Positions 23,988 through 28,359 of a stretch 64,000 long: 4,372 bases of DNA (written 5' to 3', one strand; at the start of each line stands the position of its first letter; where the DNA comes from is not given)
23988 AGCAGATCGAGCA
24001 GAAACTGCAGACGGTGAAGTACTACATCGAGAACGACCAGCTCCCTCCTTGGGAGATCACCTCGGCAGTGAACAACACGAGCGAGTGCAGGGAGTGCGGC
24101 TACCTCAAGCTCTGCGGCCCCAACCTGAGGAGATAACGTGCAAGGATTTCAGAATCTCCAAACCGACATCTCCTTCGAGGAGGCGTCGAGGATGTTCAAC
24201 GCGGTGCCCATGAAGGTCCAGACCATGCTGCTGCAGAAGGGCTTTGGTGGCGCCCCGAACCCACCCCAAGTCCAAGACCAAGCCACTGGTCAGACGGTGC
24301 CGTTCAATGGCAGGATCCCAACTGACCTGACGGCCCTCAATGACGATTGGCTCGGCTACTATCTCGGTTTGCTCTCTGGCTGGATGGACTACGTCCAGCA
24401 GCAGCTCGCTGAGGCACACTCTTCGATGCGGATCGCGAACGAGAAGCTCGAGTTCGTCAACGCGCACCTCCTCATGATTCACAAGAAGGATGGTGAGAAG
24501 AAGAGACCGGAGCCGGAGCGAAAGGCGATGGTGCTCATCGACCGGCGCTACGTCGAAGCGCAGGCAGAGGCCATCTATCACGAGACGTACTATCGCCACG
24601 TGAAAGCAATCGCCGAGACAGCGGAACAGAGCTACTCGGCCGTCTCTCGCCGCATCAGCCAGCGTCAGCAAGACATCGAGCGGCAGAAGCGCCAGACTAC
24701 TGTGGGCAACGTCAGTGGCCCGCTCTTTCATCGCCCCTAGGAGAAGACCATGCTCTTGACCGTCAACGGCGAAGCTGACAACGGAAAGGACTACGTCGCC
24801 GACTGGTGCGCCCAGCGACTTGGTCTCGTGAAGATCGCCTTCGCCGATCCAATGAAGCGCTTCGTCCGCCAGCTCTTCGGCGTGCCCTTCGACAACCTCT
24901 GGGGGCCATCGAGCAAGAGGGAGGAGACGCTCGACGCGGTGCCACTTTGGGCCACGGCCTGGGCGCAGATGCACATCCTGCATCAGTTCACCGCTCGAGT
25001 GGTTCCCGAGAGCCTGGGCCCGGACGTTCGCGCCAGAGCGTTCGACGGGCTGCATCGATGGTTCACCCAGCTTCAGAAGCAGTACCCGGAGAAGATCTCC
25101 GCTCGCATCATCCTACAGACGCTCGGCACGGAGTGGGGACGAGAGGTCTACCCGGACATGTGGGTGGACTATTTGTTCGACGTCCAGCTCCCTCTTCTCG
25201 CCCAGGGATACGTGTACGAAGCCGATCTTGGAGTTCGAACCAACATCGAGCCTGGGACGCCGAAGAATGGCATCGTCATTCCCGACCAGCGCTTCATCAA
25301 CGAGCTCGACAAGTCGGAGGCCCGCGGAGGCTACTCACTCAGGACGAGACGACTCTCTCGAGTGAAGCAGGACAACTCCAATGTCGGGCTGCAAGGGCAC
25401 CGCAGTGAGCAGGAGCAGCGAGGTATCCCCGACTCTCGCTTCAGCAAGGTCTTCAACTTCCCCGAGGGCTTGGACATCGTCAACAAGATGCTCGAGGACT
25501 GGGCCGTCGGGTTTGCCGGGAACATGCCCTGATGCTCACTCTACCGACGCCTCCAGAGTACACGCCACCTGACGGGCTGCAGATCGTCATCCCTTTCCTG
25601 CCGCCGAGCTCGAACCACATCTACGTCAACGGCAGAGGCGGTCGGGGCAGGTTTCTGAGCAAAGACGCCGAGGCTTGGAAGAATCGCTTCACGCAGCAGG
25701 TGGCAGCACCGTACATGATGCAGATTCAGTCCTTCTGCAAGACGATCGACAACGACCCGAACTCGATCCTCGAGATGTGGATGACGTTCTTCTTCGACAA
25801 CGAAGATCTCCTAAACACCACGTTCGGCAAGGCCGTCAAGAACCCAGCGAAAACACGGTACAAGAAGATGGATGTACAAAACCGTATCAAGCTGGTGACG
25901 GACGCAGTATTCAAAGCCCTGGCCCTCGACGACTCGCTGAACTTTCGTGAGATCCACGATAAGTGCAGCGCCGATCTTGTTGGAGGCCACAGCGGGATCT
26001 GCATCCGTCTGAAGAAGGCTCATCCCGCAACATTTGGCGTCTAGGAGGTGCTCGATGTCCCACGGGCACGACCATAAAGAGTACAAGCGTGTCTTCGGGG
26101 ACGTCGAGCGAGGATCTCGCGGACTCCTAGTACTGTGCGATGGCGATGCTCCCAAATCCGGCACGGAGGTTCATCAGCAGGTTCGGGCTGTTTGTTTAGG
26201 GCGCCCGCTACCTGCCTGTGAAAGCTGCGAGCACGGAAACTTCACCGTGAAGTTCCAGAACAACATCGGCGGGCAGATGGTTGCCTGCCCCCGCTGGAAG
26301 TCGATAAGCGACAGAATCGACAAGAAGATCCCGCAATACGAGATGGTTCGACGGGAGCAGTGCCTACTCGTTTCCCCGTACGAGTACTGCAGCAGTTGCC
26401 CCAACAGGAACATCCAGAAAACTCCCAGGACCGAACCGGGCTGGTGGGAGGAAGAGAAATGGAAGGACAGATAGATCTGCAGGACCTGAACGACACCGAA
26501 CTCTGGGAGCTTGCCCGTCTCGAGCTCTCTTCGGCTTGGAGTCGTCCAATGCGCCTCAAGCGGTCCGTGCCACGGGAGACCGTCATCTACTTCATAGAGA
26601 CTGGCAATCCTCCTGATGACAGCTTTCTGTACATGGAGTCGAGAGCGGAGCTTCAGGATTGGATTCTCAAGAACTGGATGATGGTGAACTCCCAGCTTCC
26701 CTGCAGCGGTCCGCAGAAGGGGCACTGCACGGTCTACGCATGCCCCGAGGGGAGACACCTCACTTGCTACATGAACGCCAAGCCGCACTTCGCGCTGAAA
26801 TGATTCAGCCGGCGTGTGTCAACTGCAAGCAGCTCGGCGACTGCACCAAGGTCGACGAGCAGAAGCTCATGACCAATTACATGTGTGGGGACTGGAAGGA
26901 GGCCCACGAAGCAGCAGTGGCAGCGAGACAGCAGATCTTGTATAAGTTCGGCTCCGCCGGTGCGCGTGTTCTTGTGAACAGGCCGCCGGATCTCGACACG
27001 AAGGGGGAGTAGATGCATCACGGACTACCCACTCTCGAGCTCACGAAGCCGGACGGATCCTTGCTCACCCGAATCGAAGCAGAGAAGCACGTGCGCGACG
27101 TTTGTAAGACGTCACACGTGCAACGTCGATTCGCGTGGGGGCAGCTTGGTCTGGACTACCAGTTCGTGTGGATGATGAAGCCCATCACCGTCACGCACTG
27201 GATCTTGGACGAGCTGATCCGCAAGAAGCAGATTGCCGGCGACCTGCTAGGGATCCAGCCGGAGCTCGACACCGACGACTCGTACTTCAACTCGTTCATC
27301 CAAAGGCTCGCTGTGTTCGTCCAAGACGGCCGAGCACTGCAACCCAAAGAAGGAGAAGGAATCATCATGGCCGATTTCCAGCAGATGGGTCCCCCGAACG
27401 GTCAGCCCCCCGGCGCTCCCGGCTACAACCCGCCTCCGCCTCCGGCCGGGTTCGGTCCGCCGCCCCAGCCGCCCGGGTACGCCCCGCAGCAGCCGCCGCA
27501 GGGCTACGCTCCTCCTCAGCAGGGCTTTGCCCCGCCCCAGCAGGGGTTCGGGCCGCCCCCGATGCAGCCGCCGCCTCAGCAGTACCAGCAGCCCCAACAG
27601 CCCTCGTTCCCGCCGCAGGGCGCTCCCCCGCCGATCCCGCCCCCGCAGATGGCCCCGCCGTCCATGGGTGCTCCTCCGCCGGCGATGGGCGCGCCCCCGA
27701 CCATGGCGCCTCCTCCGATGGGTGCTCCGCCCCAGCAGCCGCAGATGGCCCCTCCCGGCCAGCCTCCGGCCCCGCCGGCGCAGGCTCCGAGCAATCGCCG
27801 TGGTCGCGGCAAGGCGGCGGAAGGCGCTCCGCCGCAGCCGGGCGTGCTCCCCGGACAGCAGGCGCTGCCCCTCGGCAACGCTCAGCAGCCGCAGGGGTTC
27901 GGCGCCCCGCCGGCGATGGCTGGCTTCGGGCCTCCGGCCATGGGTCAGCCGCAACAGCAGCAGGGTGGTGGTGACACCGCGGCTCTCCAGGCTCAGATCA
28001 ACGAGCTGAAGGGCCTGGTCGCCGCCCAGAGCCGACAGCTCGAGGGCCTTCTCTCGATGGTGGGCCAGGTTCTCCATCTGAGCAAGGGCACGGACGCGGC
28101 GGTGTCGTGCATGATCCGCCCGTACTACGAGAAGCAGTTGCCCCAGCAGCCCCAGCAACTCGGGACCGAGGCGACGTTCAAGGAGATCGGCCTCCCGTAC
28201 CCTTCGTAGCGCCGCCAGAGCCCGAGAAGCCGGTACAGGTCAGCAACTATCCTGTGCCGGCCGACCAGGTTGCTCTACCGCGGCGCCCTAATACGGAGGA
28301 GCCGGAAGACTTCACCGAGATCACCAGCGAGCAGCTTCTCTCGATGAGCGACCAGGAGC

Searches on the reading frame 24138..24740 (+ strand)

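Call 12: search_protein_families(library=pfam, proteins=[window:24138-24740:+], max_evalue=0.05)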
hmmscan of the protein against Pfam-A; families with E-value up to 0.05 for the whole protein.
window:24138-24740:+ (200 aa): 1 family
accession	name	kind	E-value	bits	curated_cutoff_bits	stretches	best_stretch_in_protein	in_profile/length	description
PF00261.25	Tropomyosin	-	0.018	15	38.6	1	101-186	54-141/242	Tropomyosin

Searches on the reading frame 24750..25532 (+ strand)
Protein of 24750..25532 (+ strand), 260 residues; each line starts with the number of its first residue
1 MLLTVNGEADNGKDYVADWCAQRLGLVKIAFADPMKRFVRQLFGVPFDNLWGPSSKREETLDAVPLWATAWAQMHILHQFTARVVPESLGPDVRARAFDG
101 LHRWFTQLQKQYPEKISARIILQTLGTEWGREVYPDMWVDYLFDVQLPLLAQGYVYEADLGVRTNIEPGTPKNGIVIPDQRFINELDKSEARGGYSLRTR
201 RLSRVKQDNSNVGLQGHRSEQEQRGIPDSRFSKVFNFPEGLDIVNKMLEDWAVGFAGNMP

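Call 13: search_protein_families(library=pfam, proteins=[window:24750-25532:+], max_evalue=0.05)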
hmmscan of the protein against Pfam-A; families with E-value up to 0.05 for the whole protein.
window:24750-25532:+ (260 aa): 2 families
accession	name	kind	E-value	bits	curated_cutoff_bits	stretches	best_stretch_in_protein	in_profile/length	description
PF21448.3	DNMK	-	0.00053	20.1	27.1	1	2-144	2-157/232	Deoxynucleotide monophosphate kinase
PF04275.20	P-mevalo_kinase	-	0.018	15.4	33.8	1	5-60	1-59/114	Phosphomevalonate kinase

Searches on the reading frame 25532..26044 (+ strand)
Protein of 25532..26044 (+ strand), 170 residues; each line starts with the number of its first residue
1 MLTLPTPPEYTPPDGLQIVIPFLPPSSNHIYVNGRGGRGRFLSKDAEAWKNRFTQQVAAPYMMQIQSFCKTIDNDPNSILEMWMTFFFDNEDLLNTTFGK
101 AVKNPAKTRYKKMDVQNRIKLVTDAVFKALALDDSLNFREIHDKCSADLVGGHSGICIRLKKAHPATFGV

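Call 13: search_protein_families(library=pfam, proteins=[window:25532-26044:+], max_evalue=0.05)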
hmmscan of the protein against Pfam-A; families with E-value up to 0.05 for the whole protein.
window:25532-26044:+ (170 aa): 1 family
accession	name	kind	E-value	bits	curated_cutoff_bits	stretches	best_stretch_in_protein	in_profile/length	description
PF05866.16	RusA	-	7.8e-06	27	22.8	1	24-144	4-111/124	Endodeoxyribonuclease RusA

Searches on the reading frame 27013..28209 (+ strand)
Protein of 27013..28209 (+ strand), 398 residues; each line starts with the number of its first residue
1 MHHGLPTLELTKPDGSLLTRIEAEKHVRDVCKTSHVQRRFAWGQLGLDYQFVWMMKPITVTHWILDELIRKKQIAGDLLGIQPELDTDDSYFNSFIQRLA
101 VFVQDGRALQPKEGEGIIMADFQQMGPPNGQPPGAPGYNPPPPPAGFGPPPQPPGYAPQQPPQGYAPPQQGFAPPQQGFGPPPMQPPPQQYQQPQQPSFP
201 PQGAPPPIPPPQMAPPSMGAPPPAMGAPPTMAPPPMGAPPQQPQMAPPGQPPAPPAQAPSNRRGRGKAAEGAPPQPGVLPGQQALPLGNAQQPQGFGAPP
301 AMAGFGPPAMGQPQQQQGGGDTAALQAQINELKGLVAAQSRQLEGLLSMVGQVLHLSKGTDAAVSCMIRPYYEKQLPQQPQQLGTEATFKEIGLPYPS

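Call 13: search_protein_families(library=pfam, proteins=[window:27013-28209:+], max_evalue=0.05)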
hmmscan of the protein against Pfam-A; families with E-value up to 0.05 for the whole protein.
window:27013-28209:+ (398 aa): 0 families
